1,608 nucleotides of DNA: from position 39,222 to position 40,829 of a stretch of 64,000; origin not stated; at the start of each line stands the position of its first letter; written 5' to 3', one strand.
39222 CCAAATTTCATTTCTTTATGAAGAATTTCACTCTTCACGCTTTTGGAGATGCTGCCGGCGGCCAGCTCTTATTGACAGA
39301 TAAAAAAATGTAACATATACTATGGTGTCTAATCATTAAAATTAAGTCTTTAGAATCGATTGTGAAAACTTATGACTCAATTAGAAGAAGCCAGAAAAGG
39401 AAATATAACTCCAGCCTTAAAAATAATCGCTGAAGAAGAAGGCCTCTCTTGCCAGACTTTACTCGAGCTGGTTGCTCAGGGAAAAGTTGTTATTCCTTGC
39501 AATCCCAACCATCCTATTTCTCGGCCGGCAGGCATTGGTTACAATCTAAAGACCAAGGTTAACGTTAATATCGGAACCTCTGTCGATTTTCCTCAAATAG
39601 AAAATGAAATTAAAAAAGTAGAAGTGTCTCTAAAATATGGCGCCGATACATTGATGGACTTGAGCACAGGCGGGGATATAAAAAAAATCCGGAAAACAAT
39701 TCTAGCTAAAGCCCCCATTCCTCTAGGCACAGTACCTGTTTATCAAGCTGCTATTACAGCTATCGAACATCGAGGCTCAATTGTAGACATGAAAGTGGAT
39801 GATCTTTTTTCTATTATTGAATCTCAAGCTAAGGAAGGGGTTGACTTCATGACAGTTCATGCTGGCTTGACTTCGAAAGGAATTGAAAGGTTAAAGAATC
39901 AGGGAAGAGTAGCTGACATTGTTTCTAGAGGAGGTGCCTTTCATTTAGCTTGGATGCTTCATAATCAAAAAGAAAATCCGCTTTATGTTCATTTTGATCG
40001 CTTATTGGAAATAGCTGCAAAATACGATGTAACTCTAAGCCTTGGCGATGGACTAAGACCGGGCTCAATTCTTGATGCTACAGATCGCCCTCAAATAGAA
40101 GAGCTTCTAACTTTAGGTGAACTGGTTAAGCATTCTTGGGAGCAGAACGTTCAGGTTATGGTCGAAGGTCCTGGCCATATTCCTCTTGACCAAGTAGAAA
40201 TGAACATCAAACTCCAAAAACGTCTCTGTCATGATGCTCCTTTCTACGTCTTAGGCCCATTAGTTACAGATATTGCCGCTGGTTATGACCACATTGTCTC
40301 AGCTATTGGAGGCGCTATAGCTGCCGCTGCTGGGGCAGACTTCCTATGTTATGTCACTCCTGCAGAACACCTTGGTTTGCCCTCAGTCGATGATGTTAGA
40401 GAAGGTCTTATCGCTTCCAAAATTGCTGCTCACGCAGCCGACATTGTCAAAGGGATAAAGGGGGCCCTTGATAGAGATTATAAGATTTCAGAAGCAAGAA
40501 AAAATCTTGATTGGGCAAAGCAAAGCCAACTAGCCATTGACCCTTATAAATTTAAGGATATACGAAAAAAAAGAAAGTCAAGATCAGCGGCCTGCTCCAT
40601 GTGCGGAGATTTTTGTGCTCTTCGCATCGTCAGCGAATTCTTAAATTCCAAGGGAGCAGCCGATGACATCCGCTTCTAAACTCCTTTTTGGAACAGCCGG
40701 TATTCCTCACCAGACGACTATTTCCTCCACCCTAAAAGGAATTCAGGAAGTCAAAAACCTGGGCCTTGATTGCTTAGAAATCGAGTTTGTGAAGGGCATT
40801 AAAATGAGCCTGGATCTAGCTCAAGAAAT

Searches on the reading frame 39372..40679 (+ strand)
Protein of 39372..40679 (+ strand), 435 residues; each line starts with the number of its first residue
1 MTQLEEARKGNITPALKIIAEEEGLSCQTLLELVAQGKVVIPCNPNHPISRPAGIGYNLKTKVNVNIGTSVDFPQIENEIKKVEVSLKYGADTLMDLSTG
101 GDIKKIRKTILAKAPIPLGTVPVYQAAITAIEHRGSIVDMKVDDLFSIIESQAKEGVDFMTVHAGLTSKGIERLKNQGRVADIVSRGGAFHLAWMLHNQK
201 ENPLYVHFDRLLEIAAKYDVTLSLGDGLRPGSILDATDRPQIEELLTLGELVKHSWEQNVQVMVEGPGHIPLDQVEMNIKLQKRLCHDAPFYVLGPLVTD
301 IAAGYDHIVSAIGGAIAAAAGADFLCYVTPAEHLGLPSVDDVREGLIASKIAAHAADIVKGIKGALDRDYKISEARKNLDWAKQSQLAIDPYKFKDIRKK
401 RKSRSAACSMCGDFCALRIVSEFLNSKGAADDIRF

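Call 24: find_encoding_contigs(protein=window:39372-40679:+, flank=10000, max_places=10)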
Protein window:39372-40679:+ (435 aa): 4 contigs read that carry it; 3 places shown.
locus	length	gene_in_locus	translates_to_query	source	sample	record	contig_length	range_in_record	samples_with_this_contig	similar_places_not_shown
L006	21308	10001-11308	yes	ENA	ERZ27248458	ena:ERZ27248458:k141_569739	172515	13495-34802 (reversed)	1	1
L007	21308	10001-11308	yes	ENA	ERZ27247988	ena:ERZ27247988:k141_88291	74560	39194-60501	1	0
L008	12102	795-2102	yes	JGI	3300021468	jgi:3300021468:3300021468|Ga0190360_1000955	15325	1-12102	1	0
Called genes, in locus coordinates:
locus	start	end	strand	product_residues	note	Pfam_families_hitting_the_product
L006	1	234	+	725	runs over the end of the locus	PF01138:RNase_PH, PF03725:RNase_PH_C, PF03726:PNPase, PF01138:RNase_PH, PF00013:KH_1, PF00575:S1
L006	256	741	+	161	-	PF07963:N_methyl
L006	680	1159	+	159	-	PF07963:N_methyl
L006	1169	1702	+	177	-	-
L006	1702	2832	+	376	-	PF02684:LpxB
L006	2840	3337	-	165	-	PF02643:DUF192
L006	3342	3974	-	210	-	PF01135:PCMT, PF13847:Methyltransf_31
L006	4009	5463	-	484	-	PF00587:tRNA-synt_2b, PF03129:HGTP_anticodon, PF09180:ProRS-C_1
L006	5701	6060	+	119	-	-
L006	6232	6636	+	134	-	-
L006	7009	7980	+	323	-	PF07719:TPR_2 (faint), PF13432:TPR_16 (faint), PF13428:TPR_14 (faint), PF23914:TPR_CcmH_CycH, PF05843:Suf (weak), PF14559:TPR_19 (weak)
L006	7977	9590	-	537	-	-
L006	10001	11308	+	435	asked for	PF01964:ThiC_Rad_SAM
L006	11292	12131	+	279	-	PF01261:AP_endonuc_2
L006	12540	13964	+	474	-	PF00171:Aldedh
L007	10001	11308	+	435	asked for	PF01964:ThiC_Rad_SAM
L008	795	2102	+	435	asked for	PF01964:ThiC_Rad_SAM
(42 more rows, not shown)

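Call 32: find_homologous_proteins(query=window:39372-40679:+, max_evalue=1e-100)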
Query window:39372-40679:+ (435 aa): 7995 proteins with E <= 1e-100 among 8000 candidates; the best 120 are listed.
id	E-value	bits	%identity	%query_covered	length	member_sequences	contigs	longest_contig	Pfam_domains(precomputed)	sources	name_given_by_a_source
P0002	2.3e-288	974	100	100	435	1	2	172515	PF01964.25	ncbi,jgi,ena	-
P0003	2.9e-287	970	100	100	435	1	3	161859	PF01964.25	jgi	-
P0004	4.0e-253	858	88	100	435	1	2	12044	PF01964.25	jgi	-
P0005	2.1e-252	855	87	100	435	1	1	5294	PF01964.25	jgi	-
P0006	1.8e-250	849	87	100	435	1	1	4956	PF01964.25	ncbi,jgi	-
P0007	1.8e-241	819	84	100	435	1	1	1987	PF01964.25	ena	-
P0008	1.9e-240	816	82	100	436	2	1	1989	PF01964.25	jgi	-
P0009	2.0e-240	816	84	100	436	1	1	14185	PF01964.25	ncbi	-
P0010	6.0e-240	814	84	99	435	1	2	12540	PF01964.25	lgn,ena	-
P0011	2.2e-239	812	83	100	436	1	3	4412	PF01964.25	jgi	jgi:phosphomethylpyrimidine synthase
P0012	2.2e-239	812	84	99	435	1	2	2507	PF01964.25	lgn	-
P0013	2.3e-239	812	84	100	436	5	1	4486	PF01964.25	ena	-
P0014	3.8e-239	811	82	100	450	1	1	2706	PF01964.25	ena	-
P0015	8.3e-239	810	83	100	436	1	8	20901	PF01964.25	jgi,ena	-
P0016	1.1e-238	810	83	100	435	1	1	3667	PF01964.25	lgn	-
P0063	1.4e-235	800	88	93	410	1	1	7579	PF01964.25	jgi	-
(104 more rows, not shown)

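Call 33: find_encoding_contigs(protein=P0004, flank=10000, max_places=10)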
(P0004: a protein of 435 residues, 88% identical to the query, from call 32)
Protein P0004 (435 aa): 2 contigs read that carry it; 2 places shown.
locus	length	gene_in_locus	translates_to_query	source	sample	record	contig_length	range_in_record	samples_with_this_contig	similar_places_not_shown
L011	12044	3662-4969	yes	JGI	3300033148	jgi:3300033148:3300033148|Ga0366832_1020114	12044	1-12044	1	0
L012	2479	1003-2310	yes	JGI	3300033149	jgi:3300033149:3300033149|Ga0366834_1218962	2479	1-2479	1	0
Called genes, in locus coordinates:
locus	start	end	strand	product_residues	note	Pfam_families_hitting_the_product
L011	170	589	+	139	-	-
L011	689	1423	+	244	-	PF13414:TPR_11 (faint), PF14559:TPR_19 (weak)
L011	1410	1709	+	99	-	-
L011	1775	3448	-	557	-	-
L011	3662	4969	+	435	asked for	PF01964:ThiC_Rad_SAM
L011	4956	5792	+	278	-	PF01261:AP_endonuc_2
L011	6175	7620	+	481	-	PF00171:Aldedh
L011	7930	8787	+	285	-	PF05681:Fumerase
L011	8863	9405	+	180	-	PF01558:POR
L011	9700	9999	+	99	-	PF13187:Fer4_9 (faint), PF00037:Fer4 (weak), PF12797:Fer4_2 (faint), PF12837:Fer4_6 (faint), PF13237:Fer4_10, PF14697:Fer4_21, PF12838:Fer4_7 (weak), PF00037:Fer4 (weak), +1 more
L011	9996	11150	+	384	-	PF01855:POR_N, PF17147:PFOR_II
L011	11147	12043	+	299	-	?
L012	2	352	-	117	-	?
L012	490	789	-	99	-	-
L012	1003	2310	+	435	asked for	PF01964:ThiC_Rad_SAM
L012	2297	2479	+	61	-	?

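Call 34: find_encoding_contigs(protein=P0003, flank=10000, max_places=10)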
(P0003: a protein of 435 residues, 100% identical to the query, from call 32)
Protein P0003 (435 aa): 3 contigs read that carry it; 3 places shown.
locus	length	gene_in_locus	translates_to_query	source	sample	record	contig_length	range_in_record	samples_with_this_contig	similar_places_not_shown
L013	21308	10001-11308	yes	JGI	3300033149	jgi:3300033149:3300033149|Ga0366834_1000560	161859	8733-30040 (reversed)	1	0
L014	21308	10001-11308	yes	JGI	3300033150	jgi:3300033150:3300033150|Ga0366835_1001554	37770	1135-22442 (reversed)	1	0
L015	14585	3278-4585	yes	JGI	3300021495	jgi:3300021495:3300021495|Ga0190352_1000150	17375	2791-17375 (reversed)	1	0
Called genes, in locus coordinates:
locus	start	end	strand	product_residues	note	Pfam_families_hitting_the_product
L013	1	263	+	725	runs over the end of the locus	PF01138:RNase_PH, PF03725:RNase_PH_C, PF03726:PNPase, PF01138:RNase_PH, PF00013:KH_1, PF00575:S1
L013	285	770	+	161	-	PF07963:N_methyl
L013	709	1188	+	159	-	PF07963:N_methyl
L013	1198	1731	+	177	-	-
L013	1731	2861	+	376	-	PF02684:LpxB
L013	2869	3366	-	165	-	PF02643:DUF192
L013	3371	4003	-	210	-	PF01135:PCMT, PF13847:Methyltransf_31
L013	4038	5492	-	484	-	PF00587:tRNA-synt_2b, PF03129:HGTP_anticodon, PF09180:ProRS-C_1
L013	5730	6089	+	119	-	-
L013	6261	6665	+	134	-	-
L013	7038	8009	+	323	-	PF07719:TPR_2 (faint), PF13432:TPR_16 (faint), PF13428:TPR_14 (faint), PF23914:TPR_CcmH_CycH, PF05843:Suf (weak), PF14559:TPR_19 (weak)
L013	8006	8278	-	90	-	-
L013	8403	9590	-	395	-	-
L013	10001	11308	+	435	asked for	PF01964:ThiC_Rad_SAM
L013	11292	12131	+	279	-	PF01261:AP_endonuc_2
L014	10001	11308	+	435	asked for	PF01964:ThiC_Rad_SAM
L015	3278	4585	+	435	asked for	PF01964:ThiC_Rad_SAM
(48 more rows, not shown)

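Call 38: find_encoding_contigs(protein=P0006, flank=10000, max_places=10)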
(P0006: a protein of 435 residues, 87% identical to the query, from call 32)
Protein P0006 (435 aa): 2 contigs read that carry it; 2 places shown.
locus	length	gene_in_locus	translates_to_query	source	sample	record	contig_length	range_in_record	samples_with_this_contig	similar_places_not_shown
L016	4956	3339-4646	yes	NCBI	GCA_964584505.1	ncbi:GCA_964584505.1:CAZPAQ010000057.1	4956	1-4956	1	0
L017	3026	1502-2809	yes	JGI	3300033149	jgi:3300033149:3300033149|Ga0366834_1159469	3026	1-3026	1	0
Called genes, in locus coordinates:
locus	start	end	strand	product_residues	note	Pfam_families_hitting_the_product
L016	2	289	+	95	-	?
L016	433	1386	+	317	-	PF07719:TPR_2 (faint), PF13181:TPR_8 (faint), PF13428:TPR_14 (faint), PF13432:TPR_16 (faint), PF13431:TPR_17 (faint), PF23914:TPR_CcmH_CycH, PF12895:ANAPC3 (weak), PF14559:TPR_19 (weak)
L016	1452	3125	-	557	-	-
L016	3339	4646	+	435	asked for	PF01964:ThiC_Rad_SAM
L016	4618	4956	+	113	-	?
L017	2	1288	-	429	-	?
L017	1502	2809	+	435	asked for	PF01964:ThiC_Rad_SAM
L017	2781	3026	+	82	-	?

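Call 39: find_encoding_contigs(protein=P0009, flank=10000, max_places=10)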
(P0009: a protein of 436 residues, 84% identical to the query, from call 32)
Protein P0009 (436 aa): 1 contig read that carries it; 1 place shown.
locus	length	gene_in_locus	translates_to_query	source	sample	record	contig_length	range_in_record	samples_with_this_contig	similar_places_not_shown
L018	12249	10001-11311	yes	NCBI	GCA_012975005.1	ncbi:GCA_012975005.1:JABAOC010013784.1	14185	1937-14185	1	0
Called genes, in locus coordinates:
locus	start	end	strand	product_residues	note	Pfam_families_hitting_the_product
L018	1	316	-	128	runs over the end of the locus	PF00072:Response_reg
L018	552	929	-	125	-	PF00072:Response_reg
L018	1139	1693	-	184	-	PF00072:Response_reg, PF04545:Sigma70_r4 (faint), PF00196:GerE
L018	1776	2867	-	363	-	PF00072:Response_reg, PF07730:HisKA_3, PF13581:HATPase_c_2 (weak), PF02518:HATPase_c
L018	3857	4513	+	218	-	PF00072:Response_reg, PF00196:GerE, PF04545:Sigma70_r4 (weak), PF08281:Sigma70_r4_2 (weak)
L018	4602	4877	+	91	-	-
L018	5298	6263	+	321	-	PF13505:OMP_b-brl, PF03922:OmpW (weak)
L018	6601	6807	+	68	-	-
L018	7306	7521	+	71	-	-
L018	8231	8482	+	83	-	PF00515:TPR_1 (faint), PF07719:TPR_2 (faint), PF13428:TPR_14 (faint), PF13181:TPR_8 (faint), PF21033:RMD1-3, PF13414:TPR_11 (weak)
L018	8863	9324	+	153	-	-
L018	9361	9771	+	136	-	PF07238:PilZ (weak)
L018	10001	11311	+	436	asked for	PF01964:ThiC_Rad_SAM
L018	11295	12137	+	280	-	PF01261:AP_endonuc_2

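Call 76: find_encoding_contigs(protein=P0015, flank=10000, max_places=10)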
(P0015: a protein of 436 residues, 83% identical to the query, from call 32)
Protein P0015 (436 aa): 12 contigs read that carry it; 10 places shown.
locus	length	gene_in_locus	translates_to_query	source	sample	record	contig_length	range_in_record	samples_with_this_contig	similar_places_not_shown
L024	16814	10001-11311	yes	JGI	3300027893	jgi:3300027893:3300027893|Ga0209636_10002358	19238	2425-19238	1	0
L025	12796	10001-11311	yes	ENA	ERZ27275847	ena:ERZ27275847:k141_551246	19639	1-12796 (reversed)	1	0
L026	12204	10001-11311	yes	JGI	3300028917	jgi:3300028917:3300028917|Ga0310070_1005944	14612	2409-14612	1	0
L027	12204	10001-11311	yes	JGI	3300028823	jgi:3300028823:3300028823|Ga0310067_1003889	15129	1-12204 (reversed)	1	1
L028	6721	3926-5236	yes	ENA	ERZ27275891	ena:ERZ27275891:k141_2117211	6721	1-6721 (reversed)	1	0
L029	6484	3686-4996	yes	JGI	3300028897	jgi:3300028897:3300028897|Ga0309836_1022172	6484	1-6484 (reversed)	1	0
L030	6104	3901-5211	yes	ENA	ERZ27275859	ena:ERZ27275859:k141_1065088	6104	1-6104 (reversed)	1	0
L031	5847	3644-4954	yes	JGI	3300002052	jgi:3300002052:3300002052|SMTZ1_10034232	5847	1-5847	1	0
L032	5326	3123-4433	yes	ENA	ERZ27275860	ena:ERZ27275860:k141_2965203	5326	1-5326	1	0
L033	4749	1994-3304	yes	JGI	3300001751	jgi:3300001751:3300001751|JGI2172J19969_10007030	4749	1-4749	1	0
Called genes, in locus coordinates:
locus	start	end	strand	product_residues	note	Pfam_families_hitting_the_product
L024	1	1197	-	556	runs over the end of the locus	PF17391:Urocanase_N, PF01175:Urocanase, PF17392:Urocanase_C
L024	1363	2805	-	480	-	PF00749:tRNA-synt_1c, PF19269:Anticodon_2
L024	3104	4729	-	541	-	-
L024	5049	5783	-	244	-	PF05175:MTS, PF06325:PrmA, PF13847:Methyltransf_31, PF08242:Methyltransf_12 (faint), PF13649:Methyltransf_25, PF01170:UPF0020 (weak)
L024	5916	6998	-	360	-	PF03462:PCRF, PF00472:RF-1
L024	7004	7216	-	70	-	PF01197:Ribosomal_L31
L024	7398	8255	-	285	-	-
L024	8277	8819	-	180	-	PF03602:Cons_hypoth95, PF02086:MethyltransfD12 (faint)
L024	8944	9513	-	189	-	-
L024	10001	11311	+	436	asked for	PF01964:ThiC_Rad_SAM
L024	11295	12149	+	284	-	PF01261:AP_endonuc_2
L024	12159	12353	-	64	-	PF01527:HTH_Tnp_1, PF02796:HTH_7, PF13384:HTH_23, PF13518:HTH_28, PF13551:HTH_29 (weak)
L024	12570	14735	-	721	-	PF00884:Sulfatase, PF16347:SGSH_C, PF00515:TPR_1 (weak), PF07719:TPR_2 (weak), PF13414:TPR_11 (weak), PF13424:TPR_12 (weak), PF13432:TPR_16, PF21033:RMD1-3 (weak), +12 more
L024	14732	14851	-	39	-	-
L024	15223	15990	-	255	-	PF03306:AAL_decarboxy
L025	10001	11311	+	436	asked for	PF01964:ThiC_Rad_SAM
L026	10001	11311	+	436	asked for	PF01964:ThiC_Rad_SAM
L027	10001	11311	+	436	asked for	PF01964:ThiC_Rad_SAM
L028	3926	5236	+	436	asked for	PF01964:ThiC_Rad_SAM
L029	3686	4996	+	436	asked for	PF01964:ThiC_Rad_SAM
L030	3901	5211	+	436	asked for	PF01964:ThiC_Rad_SAM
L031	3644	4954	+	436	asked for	PF01964:ThiC_Rad_SAM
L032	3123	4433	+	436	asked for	PF01964:ThiC_Rad_SAM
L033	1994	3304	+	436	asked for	PF01964:ThiC_Rad_SAM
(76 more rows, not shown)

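Call 87: find_encoding_contigs(protein=P0063, flank=10000, max_places=5)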
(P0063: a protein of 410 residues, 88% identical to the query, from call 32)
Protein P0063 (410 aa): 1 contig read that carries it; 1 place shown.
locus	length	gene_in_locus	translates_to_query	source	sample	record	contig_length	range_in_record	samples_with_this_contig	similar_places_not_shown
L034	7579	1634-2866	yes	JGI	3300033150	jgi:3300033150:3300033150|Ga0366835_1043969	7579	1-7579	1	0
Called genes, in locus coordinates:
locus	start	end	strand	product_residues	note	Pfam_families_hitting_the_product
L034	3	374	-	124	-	?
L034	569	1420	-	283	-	-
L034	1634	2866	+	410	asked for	PF01964:ThiC_Rad_SAM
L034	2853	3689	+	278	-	PF01261:AP_endonuc_2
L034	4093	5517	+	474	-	PF00171:Aldedh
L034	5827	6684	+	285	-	PF05681:Fumerase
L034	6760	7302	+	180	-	PF01558:POR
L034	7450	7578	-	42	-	?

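Call 88: find_encoding_contigs(protein=P0005, flank=10000, max_places=5)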
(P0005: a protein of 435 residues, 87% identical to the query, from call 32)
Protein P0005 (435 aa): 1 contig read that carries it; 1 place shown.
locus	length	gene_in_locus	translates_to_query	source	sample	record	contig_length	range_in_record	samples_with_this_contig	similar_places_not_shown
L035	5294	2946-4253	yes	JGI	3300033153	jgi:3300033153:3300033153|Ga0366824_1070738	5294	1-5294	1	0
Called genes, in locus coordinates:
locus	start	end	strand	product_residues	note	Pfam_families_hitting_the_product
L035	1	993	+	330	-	?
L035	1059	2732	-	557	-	-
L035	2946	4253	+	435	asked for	PF01964:ThiC_Rad_SAM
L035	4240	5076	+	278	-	PF01261:AP_endonuc_2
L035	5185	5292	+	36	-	?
